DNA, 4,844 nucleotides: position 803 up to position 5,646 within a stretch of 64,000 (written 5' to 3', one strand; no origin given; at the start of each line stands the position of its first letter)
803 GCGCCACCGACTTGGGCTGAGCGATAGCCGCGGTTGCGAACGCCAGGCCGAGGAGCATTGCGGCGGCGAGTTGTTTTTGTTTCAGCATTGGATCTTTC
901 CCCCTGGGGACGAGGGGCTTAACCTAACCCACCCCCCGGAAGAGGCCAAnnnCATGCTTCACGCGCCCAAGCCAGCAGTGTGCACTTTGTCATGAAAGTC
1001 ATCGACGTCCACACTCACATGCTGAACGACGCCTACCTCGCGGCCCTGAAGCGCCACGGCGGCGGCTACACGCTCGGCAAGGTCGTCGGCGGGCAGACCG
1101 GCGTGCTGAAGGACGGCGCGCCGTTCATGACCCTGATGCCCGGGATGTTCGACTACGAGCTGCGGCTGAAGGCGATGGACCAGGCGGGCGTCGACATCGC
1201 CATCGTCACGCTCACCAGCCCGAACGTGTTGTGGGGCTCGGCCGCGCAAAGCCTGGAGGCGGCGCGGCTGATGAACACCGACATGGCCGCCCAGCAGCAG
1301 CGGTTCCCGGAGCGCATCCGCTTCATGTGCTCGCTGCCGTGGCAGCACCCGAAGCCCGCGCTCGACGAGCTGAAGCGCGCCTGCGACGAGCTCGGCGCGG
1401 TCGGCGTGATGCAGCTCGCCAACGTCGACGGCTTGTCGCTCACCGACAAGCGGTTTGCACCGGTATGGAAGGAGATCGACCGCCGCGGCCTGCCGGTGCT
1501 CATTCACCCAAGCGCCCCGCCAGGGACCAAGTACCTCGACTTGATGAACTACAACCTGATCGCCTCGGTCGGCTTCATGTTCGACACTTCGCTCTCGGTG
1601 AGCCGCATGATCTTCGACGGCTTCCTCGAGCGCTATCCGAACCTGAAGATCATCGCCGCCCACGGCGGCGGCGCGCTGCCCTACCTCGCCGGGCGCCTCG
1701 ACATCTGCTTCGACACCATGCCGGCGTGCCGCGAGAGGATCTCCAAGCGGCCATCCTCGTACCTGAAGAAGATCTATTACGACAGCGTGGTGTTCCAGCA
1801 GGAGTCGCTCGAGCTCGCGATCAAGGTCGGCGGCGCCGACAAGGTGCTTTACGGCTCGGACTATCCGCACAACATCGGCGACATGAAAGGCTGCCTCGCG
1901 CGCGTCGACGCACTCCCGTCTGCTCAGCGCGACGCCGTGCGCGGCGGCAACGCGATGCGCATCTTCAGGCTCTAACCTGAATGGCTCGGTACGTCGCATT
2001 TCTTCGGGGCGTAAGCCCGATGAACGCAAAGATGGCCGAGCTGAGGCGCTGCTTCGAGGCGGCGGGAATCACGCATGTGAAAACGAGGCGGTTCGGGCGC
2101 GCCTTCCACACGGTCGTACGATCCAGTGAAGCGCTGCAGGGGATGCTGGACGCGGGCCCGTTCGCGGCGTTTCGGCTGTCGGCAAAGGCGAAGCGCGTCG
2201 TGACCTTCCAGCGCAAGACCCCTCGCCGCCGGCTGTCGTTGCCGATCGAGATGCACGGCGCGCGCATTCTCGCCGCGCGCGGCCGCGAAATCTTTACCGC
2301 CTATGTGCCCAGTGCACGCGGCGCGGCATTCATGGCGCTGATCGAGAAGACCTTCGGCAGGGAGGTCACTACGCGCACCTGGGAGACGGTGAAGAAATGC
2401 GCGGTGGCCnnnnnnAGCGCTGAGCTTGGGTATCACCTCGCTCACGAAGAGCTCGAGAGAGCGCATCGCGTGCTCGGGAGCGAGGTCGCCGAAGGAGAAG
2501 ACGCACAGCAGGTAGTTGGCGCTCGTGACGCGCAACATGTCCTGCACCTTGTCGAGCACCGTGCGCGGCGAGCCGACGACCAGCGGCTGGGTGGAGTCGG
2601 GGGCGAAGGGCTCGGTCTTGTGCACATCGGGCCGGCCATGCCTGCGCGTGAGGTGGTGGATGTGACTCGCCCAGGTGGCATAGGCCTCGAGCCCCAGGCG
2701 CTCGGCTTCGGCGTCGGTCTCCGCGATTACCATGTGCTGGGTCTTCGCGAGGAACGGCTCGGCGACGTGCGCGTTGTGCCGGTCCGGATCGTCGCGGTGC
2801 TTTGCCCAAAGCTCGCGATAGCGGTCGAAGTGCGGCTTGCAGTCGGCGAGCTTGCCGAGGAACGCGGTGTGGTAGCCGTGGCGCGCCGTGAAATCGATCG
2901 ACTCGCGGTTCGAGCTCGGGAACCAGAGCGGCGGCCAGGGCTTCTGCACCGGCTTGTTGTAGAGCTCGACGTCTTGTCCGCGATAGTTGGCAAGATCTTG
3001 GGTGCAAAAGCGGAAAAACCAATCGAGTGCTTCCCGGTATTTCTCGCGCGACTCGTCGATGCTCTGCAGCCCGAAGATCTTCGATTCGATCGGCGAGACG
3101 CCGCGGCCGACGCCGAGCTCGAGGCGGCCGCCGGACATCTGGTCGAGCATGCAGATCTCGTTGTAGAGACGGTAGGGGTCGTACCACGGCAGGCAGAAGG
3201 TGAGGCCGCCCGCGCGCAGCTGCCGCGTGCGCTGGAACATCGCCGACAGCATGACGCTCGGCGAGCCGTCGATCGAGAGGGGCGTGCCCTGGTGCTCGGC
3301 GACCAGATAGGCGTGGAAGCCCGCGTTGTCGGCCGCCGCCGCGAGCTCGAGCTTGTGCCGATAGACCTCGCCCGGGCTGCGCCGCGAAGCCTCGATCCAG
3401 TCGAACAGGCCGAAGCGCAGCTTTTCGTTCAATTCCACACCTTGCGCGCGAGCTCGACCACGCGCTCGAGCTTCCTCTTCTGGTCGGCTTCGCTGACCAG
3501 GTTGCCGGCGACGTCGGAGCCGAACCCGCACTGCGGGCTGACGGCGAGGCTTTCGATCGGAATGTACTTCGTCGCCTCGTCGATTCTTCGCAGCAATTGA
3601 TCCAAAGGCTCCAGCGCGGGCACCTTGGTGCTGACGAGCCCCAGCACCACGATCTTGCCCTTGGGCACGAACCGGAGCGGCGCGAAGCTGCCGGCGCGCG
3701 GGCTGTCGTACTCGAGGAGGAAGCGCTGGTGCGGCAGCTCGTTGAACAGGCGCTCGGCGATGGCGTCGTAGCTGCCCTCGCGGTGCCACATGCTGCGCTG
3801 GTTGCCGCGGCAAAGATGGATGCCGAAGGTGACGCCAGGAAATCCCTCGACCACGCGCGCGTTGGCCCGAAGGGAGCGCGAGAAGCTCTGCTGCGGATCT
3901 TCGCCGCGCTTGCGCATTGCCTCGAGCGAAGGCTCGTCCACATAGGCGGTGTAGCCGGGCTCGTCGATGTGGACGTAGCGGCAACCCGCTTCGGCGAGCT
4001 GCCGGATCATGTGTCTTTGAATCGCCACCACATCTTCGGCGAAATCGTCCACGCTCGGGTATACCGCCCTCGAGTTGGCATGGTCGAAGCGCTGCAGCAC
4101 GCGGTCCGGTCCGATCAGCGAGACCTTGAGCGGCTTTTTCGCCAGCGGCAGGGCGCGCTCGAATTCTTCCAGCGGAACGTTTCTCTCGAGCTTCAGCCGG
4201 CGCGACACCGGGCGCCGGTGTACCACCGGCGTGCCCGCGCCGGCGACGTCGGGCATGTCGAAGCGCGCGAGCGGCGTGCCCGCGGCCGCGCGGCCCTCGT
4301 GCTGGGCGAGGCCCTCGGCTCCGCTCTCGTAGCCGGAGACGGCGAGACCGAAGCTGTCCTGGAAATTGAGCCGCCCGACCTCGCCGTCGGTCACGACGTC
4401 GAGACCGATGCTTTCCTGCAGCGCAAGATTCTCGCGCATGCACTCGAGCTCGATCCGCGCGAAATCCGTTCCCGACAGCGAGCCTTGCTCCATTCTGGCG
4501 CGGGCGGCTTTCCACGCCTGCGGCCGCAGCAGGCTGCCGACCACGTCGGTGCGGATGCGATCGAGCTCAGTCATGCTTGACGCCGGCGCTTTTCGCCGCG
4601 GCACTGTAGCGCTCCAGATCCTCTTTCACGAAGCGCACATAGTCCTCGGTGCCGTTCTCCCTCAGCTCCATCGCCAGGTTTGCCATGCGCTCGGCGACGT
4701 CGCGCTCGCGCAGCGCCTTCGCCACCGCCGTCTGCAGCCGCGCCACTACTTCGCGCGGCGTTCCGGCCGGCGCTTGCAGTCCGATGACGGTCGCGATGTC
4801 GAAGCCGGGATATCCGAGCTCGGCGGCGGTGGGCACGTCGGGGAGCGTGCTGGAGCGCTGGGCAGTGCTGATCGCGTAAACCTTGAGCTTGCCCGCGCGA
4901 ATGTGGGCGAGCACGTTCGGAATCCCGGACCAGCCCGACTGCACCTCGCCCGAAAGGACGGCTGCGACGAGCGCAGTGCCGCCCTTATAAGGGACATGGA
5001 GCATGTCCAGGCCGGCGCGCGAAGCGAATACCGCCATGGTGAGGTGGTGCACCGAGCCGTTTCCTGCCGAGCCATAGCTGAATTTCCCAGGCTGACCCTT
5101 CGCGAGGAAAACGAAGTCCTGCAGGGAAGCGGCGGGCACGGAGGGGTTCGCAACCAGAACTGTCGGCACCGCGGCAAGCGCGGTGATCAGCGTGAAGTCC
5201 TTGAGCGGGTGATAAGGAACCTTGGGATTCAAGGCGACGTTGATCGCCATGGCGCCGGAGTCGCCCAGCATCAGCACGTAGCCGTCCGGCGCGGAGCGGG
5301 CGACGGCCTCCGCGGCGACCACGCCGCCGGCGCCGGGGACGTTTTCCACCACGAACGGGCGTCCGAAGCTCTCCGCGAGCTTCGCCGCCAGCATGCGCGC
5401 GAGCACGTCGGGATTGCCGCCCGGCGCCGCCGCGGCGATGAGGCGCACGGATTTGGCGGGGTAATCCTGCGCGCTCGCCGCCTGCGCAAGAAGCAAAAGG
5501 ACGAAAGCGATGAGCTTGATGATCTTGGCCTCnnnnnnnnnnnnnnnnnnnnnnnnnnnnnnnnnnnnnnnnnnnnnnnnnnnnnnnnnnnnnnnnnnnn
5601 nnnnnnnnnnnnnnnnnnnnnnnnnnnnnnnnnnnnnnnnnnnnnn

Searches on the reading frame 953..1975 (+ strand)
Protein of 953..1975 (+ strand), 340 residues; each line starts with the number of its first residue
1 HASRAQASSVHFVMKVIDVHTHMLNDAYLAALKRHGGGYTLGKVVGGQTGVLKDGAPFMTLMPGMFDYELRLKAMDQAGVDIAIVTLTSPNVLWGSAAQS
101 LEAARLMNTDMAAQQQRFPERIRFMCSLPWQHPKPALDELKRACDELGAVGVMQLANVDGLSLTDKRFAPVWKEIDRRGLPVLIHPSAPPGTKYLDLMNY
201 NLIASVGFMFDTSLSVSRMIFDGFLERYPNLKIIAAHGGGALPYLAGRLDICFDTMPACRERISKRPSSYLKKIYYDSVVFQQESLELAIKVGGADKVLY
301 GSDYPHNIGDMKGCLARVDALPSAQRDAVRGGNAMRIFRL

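Call 12: search_protein_families(library=pfam, proteins=[window:953-1975:+], max_evalue=0.001)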
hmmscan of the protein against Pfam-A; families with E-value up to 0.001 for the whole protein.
window:953-1975:+ (340 aa): 1 family
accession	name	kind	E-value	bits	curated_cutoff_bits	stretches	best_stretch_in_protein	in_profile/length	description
PF04909.20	Amidohydro_2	-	3.7e-35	122.5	26.4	1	17-340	1-289/289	Amidohydrolase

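Call 30: search_protein_families(library=ncbifam, proteins=[window:953-1975:+], max_evalue=0.00001)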
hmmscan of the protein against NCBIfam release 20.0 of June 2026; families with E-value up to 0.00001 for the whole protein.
window:953-1975:+ (340 aa): 0 families

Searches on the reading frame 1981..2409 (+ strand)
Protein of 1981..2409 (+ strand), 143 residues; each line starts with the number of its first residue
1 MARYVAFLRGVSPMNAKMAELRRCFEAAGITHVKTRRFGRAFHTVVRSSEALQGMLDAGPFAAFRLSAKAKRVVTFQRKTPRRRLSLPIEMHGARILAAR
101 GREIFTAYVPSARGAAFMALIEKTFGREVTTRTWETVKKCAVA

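Call 12: search_protein_families(library=pfam, proteins=[window:1981-2409:+], max_evalue=0.001)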
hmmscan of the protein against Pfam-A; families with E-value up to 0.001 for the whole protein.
window:1981-2409:+ (143 aa): 1 family
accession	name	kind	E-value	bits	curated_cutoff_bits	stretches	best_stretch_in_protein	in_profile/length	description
PF08002.16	DUF1697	-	2.4e-11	44.7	24.4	1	1-35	1-38/137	Protein of unknown function (DUF1697)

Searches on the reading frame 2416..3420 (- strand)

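Call 30: search_protein_families(library=ncbifam, proteins=[window:2416-3420:-], max_evalue=0.00001)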
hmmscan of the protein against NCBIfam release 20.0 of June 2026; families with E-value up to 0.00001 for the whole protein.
window:2416-3420:- (335 aa): 15 families
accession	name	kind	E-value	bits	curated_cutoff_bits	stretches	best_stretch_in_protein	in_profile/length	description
TIGR03558.1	oxido_grp_1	subfamily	1.7e-29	103.1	166.95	1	16-325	15-322/325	MsnO8 family LLM class oxidoreductase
TIGR03858.1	LLM_2I7G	subfamily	2.5e-27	95.7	462.25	1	15-333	20-336/337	Atu2307/SP_0267 family LLM class monooxygenase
TIGR03619.1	F420_Rv2161c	subfamily_domain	1.1e-17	64.5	166.9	1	25-243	2-239/247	TIGR03619 family F420-dependent LLM class oxidoreductase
NF052254.1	luciferase_Alph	exception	4.2e-17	62.4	600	1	18-134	19-134/354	luciferase subunit alpha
TIGR04020.1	seco_metab_LLM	subfamily_domain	4.6e-16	58.9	244.45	1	4-228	2-235/341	MupA/Atu3671 family FMN-dependent luciferase-like monooxygenase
TIGR04027.1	LLM_KPN_01858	hypoth_equivalog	1e-15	57.5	412.9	1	13-137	12-136/326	putative FMN-dependent luciferase-like monooxygenase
TIGR03560.1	F420_Rv1855c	subfamily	1.8e-14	54.1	231.4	1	15-208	7-215/227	TIGR03560 family F420-dependent LLM class oxidoreductase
TIGR04036.1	LLM_CE1758_fam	subfamily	3.6e-14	52.4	479.1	1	21-333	28-331/355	CE1758 family FMN-dependent luciferase-like monooxygenase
TIGR03571.1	lucif_BA3436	subfamily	2.5e-12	46.7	303.9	1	3-212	13-232/304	TIGR03571 family LLM class oxidoreductase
TIGR03621.1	F420_MSMEG_2516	subfamily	1e-11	44.6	213.15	1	21-179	14-167/295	TIGR03621 family F420-dependent LLM class oxidoreductase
NF007802.0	PRK10508.1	equivalog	2.7e-10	39.8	540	1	15-192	21-194/335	luciferase-like monooxygenase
TIGR03860.1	FMN_nitrolo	subfamily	5.7e-10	38.6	279.7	0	25-134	33-152/422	NtaA/DmoA family FMN-dependent monooxygenase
TIGR03565.1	alk_sulf_monoox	equivalog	1.2e-08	34.4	518.2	1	24-181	30-187/346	FMNH2-dependent alkanesulfonate monooxygenase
NF052255.1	luciferase_Beta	exception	5e-08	32.4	500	1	2-119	2-122/325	luciferase subunit beta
NF001939.1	PRK00719.1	subfamily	7.5e-07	28.3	510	1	25-181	31-187/373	alkanesulfonate monooxygenase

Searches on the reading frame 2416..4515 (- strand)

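Call 12: search_protein_families(library=pfam, proteins=[window:2416-4515:-], max_evalue=0.001)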
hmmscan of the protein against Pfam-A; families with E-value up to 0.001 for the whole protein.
window:2416-4515:- (700 aa): 1 family
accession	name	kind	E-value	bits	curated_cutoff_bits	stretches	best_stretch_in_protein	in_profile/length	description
PF00296.26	Bac_luciferase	-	2.6e-43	149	27.9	1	367-660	2-307/314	Luciferase-like monooxygenase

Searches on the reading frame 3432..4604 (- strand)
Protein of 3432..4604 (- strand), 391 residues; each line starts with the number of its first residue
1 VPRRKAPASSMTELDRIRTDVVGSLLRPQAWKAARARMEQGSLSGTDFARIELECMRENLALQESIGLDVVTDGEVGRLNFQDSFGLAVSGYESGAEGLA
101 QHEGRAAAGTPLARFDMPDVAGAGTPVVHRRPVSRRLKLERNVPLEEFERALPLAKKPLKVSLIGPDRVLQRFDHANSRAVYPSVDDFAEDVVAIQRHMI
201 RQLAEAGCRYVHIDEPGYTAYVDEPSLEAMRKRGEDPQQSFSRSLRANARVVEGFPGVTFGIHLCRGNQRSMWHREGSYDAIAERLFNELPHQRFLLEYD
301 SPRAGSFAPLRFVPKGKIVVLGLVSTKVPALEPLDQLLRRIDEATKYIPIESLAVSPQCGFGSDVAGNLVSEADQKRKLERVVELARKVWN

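Call 12: search_protein_families(library=pfam, proteins=[window:3432-4604:-], max_evalue=0.001)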
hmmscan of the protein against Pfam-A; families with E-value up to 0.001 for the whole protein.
window:3432-4604:- (391 aa): 2 families
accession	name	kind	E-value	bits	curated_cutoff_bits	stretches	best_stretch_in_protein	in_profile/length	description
PF01717.24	Meth_synt_2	-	2.5e-13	50.5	21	1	19-109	3-93/324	Cobalamin-independent synthase, Catalytic domain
PF08267.18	Meth_synt_1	-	0.00029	20.9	27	1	136-231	128-219/313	Cobalamin-independent synthase, N-terminal domain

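Call 30: search_protein_families(library=ncbifam, proteins=[window:3432-4604:-], max_evalue=0.00001)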
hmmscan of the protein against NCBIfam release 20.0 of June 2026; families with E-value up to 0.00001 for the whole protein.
window:3432-4604:- (391 aa): 6 families
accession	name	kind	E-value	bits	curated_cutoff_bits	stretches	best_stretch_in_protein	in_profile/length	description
NF005085.0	PRK06520.1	subfamily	9.1e-72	242.2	313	2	177-390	153-368/368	5-methyltetrahydropteroyltriglutamate--homocysteine S-methyltransferase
NF004875.0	PRK06233.1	equivalog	7.1e-55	186.3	576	2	178-391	156-373/373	vitamin B12 independent methionine synthase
NF003317.0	PRK04326.1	equivalog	7e-24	84.6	406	2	133-387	103-320/340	methionine synthase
NF003556.0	PRK05222.1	equivalog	8.8e-15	54.7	541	1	4-104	407-507/750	5-methyltetrahydropteroyltriglutamate--homocysteine S-methyltransferase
TIGR01371.1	met_syn_B12ind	equivalog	4.2e-14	52.5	929.95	1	10-104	419-513/754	5-methyltetrahydropteroyltriglutamate--homocysteine S-methyltransferase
NF006589.0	PRK09121.1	equivalog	1.4e-09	37.5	392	1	17-224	5-188/342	methionine synthase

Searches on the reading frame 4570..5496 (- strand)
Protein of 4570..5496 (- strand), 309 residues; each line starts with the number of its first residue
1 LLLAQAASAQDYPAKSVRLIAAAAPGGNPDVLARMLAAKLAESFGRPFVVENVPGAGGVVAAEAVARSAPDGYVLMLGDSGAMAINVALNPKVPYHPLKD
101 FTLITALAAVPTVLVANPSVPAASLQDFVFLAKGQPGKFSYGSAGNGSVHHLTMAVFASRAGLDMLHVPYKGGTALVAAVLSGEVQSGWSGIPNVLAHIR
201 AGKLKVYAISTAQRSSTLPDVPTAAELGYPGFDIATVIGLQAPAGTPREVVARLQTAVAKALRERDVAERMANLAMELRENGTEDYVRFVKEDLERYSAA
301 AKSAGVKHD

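Call 12: search_protein_families(library=pfam, proteins=[window:4570-5496:-], max_evalue=0.001)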
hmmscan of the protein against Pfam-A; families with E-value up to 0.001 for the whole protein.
window:4570-5496:- (309 aa): 1 family
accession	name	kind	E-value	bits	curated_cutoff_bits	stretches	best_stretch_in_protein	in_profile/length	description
PF03401.19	TctC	-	5e-73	246.4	27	1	33-302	2-270/274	Tripartite tricarboxylate transporter family receptor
